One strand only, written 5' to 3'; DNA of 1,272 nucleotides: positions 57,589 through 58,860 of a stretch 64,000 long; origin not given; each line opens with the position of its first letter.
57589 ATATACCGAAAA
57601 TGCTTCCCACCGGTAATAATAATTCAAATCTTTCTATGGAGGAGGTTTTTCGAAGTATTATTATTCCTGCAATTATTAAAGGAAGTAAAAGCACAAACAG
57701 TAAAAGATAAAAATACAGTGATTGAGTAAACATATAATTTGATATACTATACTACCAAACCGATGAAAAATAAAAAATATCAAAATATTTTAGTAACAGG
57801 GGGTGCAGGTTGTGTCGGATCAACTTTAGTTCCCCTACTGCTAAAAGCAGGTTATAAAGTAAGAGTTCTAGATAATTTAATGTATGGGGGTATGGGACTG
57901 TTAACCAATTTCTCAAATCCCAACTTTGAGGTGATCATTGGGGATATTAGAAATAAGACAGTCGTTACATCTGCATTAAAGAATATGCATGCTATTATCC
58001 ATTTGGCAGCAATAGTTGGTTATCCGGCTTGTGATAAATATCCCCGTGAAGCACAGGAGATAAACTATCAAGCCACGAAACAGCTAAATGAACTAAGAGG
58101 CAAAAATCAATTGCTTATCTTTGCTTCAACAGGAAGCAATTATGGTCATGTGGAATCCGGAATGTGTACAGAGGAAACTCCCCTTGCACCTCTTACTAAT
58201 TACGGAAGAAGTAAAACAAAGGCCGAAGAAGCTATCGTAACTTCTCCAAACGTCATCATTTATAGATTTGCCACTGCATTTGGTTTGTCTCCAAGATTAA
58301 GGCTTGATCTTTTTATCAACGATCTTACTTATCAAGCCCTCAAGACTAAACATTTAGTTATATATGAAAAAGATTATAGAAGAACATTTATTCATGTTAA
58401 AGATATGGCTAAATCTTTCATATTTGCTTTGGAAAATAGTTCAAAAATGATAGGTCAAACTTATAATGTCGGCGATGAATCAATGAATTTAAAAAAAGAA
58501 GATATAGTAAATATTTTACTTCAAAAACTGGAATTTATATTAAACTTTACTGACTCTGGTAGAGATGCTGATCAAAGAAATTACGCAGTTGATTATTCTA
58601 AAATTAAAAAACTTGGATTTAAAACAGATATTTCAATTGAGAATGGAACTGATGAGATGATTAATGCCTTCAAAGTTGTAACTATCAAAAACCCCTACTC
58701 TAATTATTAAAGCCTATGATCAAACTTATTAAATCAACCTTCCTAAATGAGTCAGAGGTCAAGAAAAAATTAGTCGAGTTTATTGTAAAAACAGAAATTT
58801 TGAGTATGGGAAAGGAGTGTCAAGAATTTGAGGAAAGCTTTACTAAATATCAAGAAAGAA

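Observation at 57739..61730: Candidate 3,6-dideoxyhexose (colitose-like) pathway: a PMP-dependent 3-dehydratase with His-His in place of the catalytic Lys, next to an Fcl/ColC homolog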

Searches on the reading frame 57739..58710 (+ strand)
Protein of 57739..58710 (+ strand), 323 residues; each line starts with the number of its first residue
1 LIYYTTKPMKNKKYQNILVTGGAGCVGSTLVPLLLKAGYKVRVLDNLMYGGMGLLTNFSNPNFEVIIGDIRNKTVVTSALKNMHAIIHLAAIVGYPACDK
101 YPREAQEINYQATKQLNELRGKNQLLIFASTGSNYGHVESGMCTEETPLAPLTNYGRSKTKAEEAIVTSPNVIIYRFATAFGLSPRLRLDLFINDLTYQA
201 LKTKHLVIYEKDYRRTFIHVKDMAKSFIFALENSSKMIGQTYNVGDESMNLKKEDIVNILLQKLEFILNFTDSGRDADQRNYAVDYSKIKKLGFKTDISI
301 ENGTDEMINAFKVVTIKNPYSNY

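Call 3: search_protein_families(library=ncbifam, proteins=[window:57739-58710:+], max_evalue=0.001)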
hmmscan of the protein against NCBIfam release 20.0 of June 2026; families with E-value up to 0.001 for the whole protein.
window:57739-58710:+ (323 aa): 24 families
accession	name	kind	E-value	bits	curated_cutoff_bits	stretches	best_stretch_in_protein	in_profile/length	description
TIGR01179.1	galE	equivalog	5.2e-28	97.8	262.3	1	16-296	1-309/332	UDP-glucose 4-epimerase GalE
TIGR01181.1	dTDP_gluc_dehyt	equivalog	7.8e-28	97.5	365.1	1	16-309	1-309/321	dTDP-glucose 4,6-dehydratase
TIGR04180.1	EDH_00030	hypoth_equivalog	2.1e-23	82.8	475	1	17-266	1-258/297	NAD-dependent 4,6-dehydratase LegB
TIGR02197.1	heptose_epim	equivalog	3.6e-20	72.3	274.6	1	17-265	1-261/316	ADP-glyceromanno-heptose 6-epimerase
TIGR03466.1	HpnA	hypoth_equivalog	2e-18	66.4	367.65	1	16-253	2-237/327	hopanoid-associated sugar epimerase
NF007956.0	PRK10675.1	subfamily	1.2e-15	57.5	394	1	16-165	2-159/338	UDP-glucose 4-epimerase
NF043036.1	ErythonDh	equivalog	6.2e-15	55.2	325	1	16-163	2-157/321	D-erythronate dehydrogenase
TIGR01214.1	rmlD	equivalog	5e-14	52.1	224.05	1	17-257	2-223/285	dTDP-4-dehydrorhamnose reductase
TIGR03589.1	PseB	equivalog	3.3e-11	42.7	407.75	1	15-116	5-108/324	UDP-N-acetylglucosamine 4,6-dehydratase (inverting)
NF007490.0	PRK10084.1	subfamily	3.4e-10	39.4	649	1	142-309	154-332/361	dTDP-glucose 4,6-dehydratase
NF008360.0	PRK11150.1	equivalog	4.4e-10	39.2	452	1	17-306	2-301/310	ADP-glyceromanno-heptose 6-epimerase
NF007582.0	PRK10217.1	equivalog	8.7e-10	38.2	698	1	15-269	2-283/355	dTDP-glucose 4,6-dehydratase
NF042422.1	oxyalk_red_OleD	equivalog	8.4e-09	35.2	580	1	16-173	2-157/329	2-alkyl-3-oxoalkanoate reductase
NF042423.1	oxyalk_red_Shew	equivalog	1.6e-08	34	580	1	12-171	6-161/331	2-alkyl-3-oxoalkanoate reductase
NF052578.1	StrlDmthSdmBMthl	equivalog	2.4e-08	34.1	600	1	17-167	3-152/328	sterol demethylase protein SdmB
TIGR02622.1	CDP_4_6_dhtase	equivalog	0.00024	20.3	278.45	0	15-163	5-162/352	CDP-glucose 4,6-dehydratase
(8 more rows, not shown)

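Call 4: search_protein_families(library=pfam, proteins=[window:57739-58710:+], max_evalue=0.001)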
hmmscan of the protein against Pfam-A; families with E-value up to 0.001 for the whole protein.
window:57739-58710:+ (323 aa): 7 families
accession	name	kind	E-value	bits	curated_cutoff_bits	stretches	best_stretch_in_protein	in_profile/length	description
PF01370.27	Epimerase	-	5.8e-35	121.3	20.9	1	17-245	1-240/240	NAD dependent epimerase/dehydratase family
PF16363.11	GDP_Man_Dehyd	-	7.5e-28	98.4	27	1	18-307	1-332/332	GDP-mannose 4,6 dehydratase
PF04321.23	RmlD_sub_bind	-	4.7e-17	62.4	27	1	16-236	2-202/287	RmlD substrate binding domain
PF01073.25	3Beta_HSD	-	7.7e-16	58.4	22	1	18-264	1-268/280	3-beta hydroxysteroid dehydrogenase/isomerase family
PF02719.21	Polysacc_synt_2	-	1.4e-09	38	20.2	1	17-119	1-114/293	Polysaccharide biosynthesis protein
PF05368.20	NmrA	-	4.4e-07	30.2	27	1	15-89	3-76/298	NmrA-like family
PF07993.18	NAD_binding_4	-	0.00017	21.3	20.1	0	66-166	66-188/258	Male sterility protein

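Call 15: search_solved_structures(query=window:57739-58710:+, max_evalue=1e-15, show_alignments=2)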
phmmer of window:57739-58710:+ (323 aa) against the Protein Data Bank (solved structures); distinct sequences matched with E-value up to 1e-15: 12.
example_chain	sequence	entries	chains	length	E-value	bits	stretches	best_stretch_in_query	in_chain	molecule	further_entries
6vo6_A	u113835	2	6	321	1e-80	274.4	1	16-321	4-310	Putative sugar-nucleotide epimerase/dehydratease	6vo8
8rdg_A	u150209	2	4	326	8.3e-25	90.9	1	16-274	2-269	SDR family NAD(P)-dependent oxidoreductase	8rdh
8rdi_A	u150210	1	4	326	3e-24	89.1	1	16-274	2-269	SDR family NAD(P)-dependent oxidoreductase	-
6wjb_A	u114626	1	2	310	8.2e-24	87.6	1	15-289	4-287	NAD-dependent epimerase/dehydratase family protein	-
6wj9_A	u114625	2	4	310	4.1e-23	85.3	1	15-289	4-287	NAD-dependent epimerase/dehydratase family protein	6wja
6bi4_A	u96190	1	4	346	8e-19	71.2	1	14-309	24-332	dTDP-glucose 4,6-dehydratase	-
6zl6_A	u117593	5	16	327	2.4e-17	66.4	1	16-304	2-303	Epimerase domain-containing protein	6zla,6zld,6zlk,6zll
6zlj_A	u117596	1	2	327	8.8e-17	64.5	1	16-304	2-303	Epimerase domain-containing protein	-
1orr_A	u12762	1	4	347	2.8e-16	62.9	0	16-308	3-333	CDP-tyvelose-2-epimerase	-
1r6d_A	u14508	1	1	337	4.4e-16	62.2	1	16-307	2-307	TDP-glucose-4,6-dehydratase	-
6dnt_A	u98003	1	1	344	5.3e-16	62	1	12-298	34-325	NAD-dependent epimerase/dehydratase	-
1r66_A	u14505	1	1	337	6.1e-16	61.8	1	16-307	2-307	TDP-glucose-4,6-dehydratase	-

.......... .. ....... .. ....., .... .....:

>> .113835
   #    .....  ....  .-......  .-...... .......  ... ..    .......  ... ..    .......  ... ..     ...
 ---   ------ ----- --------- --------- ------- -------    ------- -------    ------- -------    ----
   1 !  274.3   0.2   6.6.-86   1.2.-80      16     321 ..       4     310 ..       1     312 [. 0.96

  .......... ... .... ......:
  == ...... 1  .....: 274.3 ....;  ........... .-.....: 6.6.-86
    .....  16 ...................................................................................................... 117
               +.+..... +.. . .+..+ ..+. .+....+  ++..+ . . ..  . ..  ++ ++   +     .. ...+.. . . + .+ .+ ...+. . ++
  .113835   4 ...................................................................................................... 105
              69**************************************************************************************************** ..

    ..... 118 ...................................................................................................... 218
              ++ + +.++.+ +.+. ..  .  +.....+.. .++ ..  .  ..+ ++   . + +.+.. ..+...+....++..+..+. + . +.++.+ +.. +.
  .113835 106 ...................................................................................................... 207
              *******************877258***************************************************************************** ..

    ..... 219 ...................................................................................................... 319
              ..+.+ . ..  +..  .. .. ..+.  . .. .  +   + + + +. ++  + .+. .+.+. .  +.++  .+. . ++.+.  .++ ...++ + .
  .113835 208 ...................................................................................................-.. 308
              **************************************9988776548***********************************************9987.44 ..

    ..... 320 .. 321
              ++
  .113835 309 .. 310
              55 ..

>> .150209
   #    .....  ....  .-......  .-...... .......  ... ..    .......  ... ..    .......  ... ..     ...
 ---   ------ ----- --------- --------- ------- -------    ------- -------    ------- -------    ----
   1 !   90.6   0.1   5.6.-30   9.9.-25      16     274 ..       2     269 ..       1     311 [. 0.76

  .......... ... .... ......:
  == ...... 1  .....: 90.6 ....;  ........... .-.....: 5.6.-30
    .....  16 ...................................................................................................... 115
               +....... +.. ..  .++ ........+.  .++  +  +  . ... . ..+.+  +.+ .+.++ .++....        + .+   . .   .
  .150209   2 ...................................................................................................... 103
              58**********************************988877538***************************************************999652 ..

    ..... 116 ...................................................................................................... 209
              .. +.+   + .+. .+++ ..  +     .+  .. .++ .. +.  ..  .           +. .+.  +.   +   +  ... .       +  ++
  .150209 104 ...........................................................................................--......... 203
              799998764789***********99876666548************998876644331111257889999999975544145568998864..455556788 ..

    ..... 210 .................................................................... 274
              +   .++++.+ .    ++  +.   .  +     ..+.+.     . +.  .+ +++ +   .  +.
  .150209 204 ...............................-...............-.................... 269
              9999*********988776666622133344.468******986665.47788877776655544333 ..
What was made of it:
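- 57763..58710 (+): SDR, Cj1427-like putative GDP-sugar C4-dehydrogenase (315 aa; the alternative TTG start at 57739 gives 323 aa). Best PDB match is 6vo6/6vo8 at 1e-80 and 274 bits over the full length, with the next best at 8e-25 (call 15).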

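Call 21: find_encoding_contigs(protein=window:57739-58710:+, flank=10000, max_places=3)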
Protein window:57739-58710:+ (323 aa): no gene with exactly this product is on record in the collection.

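Call 51: find_homologous_proteins(query=window:57763-58710:+, max_evalue=1e-30)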
Query window:57763-58710:+ (315 aa): 6159 proteins with E <= 1e-30 among 8000 candidates; the best 120 are listed.
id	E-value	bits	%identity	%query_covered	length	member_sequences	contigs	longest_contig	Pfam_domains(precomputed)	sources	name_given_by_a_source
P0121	1.8e-205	699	100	100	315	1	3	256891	PF04321.24,PF16363.12,PF02719.22,PF05368.20,PF01073.26,PF01370.28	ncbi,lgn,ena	ncbi:MAG: NAD(P)-dependent oxidoreductase [Patescibacteria group bacterium]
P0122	6.7e-188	641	90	100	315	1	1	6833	PF04321.24,PF16363.12,PF02719.22,PF05368.20,PF01073.26,PF07993.19,PF01370.28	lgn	-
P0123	6.6e-186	635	89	100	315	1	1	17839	PF04321.24,PF16363.12,PF02719.22,PF05368.20,PF01073.26,PF07993.19,PF01370.28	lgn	-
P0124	1.6e-184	630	89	100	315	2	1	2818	PF04321.24,PF16363.12,PF02719.22,PF05368.20,PF01073.26,PF07993.19,PF01370.28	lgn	-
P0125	1.4e-183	627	88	100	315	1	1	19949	PF04321.24,PF16363.12,PF02719.22,PF05368.20,PF01073.26,PF07993.19,PF01370.28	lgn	-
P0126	2.7e-182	623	88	100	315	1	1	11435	PF04321.24,PF16363.12,PF02719.22,PF05368.20,PF01073.26,PF07993.19,PF01370.28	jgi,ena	-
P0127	3.1e-182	622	88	100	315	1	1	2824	PF04321.24,PF16363.12,PF02719.22,PF05368.20,PF01073.26,PF07993.19,PF01370.28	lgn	-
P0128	3.8e-182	622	88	100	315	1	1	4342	PF04321.24,PF16363.12,PF02719.22,PF05368.20,PF01073.26,PF07993.19,PF01370.28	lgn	-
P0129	4.5e-181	619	87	100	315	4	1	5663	PF04321.24,PF16363.12,PF02719.22,PF05368.20,PF01073.26,PF07993.19,PF01370.28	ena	-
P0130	1.6e-178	610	86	99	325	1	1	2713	PF04321.24,PF16363.12,PF02719.22,PF05368.20,PF01073.26,PF07993.19,PF01370.28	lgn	-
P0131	5.1e-178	609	86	100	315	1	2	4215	PF04321.24,PF16363.12,PF02719.22,PF05368.20,PF01073.26,PF07993.19,PF01370.28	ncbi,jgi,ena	-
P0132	2.4e-173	593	84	99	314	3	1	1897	PF04321.24,PF16363.12,PF02719.22,PF05368.20,PF01073.26,PF07993.19,PF01370.28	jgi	-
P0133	5.1e-164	563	77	100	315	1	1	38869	PF04321.24,PF16363.12,PF02719.22,PF05368.20,PF01073.26,PF07993.19,PF01370.28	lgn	-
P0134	1.9e-145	502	72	98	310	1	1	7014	PF04321.24,PF16363.12,PF02719.22,PF05368.20,PF01073.26,PF07993.19,PF01370.28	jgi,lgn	jgi:nucleoside-diphosphate-sugar epimerase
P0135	1.8e-136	472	68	98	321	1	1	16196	PF04321.24,PF16363.12,PF02719.22,PF05368.20,PF01073.26,PF07993.19,PF13460.13,PF01370.28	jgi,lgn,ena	-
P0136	8.1e-134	464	67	97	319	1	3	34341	PF04321.24,PF16363.12,PF02719.22,PF05368.20,PF01073.26,PF07993.19,PF01370.28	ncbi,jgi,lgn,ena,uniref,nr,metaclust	ncbi:MAG: NAD-dependent epimerase/dehydratase [Candidatus Woesebacteria bacterium GW2011_GWB1_38_5b]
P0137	3.7e-132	458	65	98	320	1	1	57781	PF04321.24,PF16363.12,PF02719.22,PF05368.20,PF01073.26,PF07993.19,PF13460.13,PF01370.28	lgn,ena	-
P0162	2.9e-113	396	58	97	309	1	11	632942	PF04321.24,PF16363.12,PF02719.22,PF05368.20,PF01073.26,PF07993.19,PF01370.28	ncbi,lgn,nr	ncbi:MAG: NAD(P)-dependent oxidoreductase [candidate division KSB1 bacterium]|nr:NAD(P)-dependent ox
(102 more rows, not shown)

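Call 52: find_encoding_contigs(protein=P0136, flank=6000, max_places=1)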
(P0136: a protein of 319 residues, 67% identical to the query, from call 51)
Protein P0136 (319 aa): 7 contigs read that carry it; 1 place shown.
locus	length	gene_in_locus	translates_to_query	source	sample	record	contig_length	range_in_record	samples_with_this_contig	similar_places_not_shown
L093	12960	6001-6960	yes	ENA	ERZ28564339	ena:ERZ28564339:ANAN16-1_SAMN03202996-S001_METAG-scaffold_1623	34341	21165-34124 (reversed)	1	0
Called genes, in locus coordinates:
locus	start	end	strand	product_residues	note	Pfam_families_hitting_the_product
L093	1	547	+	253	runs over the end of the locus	?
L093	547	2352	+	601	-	-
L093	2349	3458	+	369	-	PF13439:Glyco_transf_4, PF20706:GT4-conflict, PF00534:Glycos_transf_1, PF13692:Glyco_trans_1_4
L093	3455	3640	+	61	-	-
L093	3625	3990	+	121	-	-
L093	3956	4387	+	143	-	-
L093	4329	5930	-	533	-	-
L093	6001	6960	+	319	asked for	PF04321:RmlD_sub_bind, PF05368:NmrA (weak), PF01073:3Beta_HSD, PF01370:Epimerase, PF02719:Polysacc_synt_2, PF07993:NAD_binding_4 (faint), PF16363:GDP_Man_Dehyd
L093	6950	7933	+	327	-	PF01370:Epimerase, PF02719:Polysacc_synt_2 (faint), PF04321:RmlD_sub_bind, PF16363:GDP_Man_Dehyd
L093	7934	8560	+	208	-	PF13489:Methyltransf_23, PF13847:Methyltransf_31, PF08241:Methyltransf_11, PF08242:Methyltransf_12 (weak), PF13649:Methyltransf_25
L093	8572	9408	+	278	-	PF00535:Glycos_transf_2, PF10111:Glyco_tranf_2_2, PF13641:Glyco_tranf_2_3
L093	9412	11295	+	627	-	PF05050:Methyltransf_21, PF00534:Glycos_transf_1, PF13692:Glyco_trans_1_4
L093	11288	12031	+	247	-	PF03848:TehB (weak), PF13489:Methyltransf_23, PF01209:Ubie_methyltran, PF05175:MTS (weak), PF13847:Methyltransf_31, PF08241:Methyltransf_11, PF08242:Methyltransf_12, PF13649:Methyltransf_25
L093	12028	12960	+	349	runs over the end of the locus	PF13439:Glyco_transf_4, PF13579:Glyco_trans_4_4 (weak), PF20706:GT4-conflict (weak), PF00534:Glycos_transf_1, PF13692:Glyco_trans_1_4, PF13524:Glyco_trans_1_2 (weak)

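Call 53: find_encoding_contigs(protein=P0137, flank=6000, max_places=1)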
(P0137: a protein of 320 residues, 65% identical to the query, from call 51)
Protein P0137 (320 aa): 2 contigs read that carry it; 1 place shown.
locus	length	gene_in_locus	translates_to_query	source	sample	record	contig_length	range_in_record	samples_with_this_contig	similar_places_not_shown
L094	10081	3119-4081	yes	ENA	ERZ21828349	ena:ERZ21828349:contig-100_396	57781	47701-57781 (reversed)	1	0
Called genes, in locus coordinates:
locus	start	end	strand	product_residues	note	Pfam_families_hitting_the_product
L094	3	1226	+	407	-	?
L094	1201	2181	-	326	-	PF00106:adh_short (weak), PF01073:3Beta_HSD, PF01370:Epimerase, PF02719:Polysacc_synt_2, PF04321:RmlD_sub_bind, PF05368:NmrA (weak), PF07993:NAD_binding_4, PF16363:GDP_Man_Dehyd, +2 more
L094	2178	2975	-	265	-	PF03721:UDPG_MGDP_dh_N, PF00984:UDPG_MGDP_dh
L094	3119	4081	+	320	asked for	PF04321:RmlD_sub_bind, PF05368:NmrA, PF01073:3Beta_HSD, PF01370:Epimerase, PF02719:Polysacc_synt_2, PF07993:NAD_binding_4 (faint), PF13460:NAD_binding_10 (weak), PF16363:GDP_Man_Dehyd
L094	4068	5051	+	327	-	PF01370:Epimerase, PF02719:Polysacc_synt_2 (faint), PF04321:RmlD_sub_bind (weak), PF16363:GDP_Man_Dehyd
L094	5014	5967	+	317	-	PF13506:Glyco_transf_21, PF13641:Glyco_tranf_2_3, PF00535:Glycos_transf_2, PF10111:Glyco_tranf_2_2, PF13632:Glyco_trans_2_3 (faint)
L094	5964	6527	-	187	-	PF13489:Methyltransf_23, PF13847:Methyltransf_31 (faint), PF08241:Methyltransf_11, PF13649:Methyltransf_25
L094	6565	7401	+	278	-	PF00535:Glycos_transf_2, PF10111:Glyco_tranf_2_2, PF13632:Glyco_trans_2_3 (faint), PF13641:Glyco_tranf_2_3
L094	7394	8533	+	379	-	PF13439:Glyco_transf_4, PF13579:Glyco_trans_4_4, PF20706:GT4-conflict (faint), PF00534:Glycos_transf_1, PF13692:Glyco_trans_1_4, PF13524:Glyco_trans_1_2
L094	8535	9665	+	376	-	PF13439:Glyco_transf_4, PF13579:Glyco_trans_4_4, PF20706:GT4-conflict, PF00534:Glycos_transf_1, PF13692:Glyco_trans_1_4, PF13524:Glyco_trans_1_2 (faint)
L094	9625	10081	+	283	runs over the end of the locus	PF01209:Ubie_methyltran, PF07021:MetW, PF08003:Methyltransf_9, PF13489:Methyltransf_23, PF05175:MTS, PF08241:Methyltransf_11, PF08242:Methyltransf_12, PF13649:Methyltransf_25, +3 more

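Call 54: find_encoding_contigs(protein=P0162, flank=6000, max_places=1)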
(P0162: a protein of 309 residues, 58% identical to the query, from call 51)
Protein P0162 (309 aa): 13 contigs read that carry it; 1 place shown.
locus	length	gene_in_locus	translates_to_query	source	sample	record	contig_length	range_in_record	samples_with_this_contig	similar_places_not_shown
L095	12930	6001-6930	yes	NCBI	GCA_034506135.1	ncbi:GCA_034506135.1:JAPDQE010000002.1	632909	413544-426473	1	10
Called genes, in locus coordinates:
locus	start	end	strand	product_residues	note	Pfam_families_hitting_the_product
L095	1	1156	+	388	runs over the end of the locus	PF14306:PUA_2, PF01747:ATP-sulfurylase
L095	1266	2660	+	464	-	PF01663:Phosphodiest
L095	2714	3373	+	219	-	PF01583:APS_kinase, PF01656:CbiA (weak), PF10609:ParA (faint), PF13671:AAA_33 (weak)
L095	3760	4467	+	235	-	PF00685:Sulfotransfer_1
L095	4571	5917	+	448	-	PF01663:Phosphodiest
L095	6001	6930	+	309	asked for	PF01073:3Beta_HSD, PF01370:Epimerase, PF02719:Polysacc_synt_2 (weak), PF04321:RmlD_sub_bind, PF05368:NmrA (faint), PF07993:NAD_binding_4 (faint), PF16363:GDP_Man_Dehyd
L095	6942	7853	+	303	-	PF00685:Sulfotransfer_1 (weak), PF13469:Sulfotransfer_3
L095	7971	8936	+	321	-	PF04321:RmlD_sub_bind, PF01370:Epimerase, PF02719:Polysacc_synt_2 (faint), PF16363:GDP_Man_Dehyd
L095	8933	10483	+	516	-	PF01943:Polysacc_synt, PF13440:Polysacc_synt_3, PF01554:MatE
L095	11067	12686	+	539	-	PF01663:Phosphodiest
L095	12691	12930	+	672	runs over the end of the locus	PF00149:Metallophos, PF18962:Por_Secre_tail (weak)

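Call 74: find_encoding_contigs(protein=P0134, flank=7000, max_places=1)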
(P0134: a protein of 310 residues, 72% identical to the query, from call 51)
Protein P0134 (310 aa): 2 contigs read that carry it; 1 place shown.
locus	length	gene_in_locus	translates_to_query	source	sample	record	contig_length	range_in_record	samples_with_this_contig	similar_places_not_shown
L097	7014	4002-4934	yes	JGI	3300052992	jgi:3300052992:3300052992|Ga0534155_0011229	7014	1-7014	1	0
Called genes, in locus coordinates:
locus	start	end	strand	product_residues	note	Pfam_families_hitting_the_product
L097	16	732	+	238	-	PF00535:Glycos_transf_2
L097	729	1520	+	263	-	PF00535:Glycos_transf_2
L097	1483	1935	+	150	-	PF13392:HNH_3, PF07460:NUMOD3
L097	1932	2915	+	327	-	PF13524:Glyco_trans_1_2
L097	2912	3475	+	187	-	-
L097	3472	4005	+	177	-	PF13578:Methyltransf_24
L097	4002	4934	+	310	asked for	PF01073:3Beta_HSD, PF01370:Epimerase, PF02719:Polysacc_synt_2, PF04321:RmlD_sub_bind, PF05368:NmrA (weak), PF07993:NAD_binding_4 (faint), PF16363:GDP_Man_Dehyd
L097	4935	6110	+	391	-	PF01041:DegT_DnrJ_EryC1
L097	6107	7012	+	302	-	?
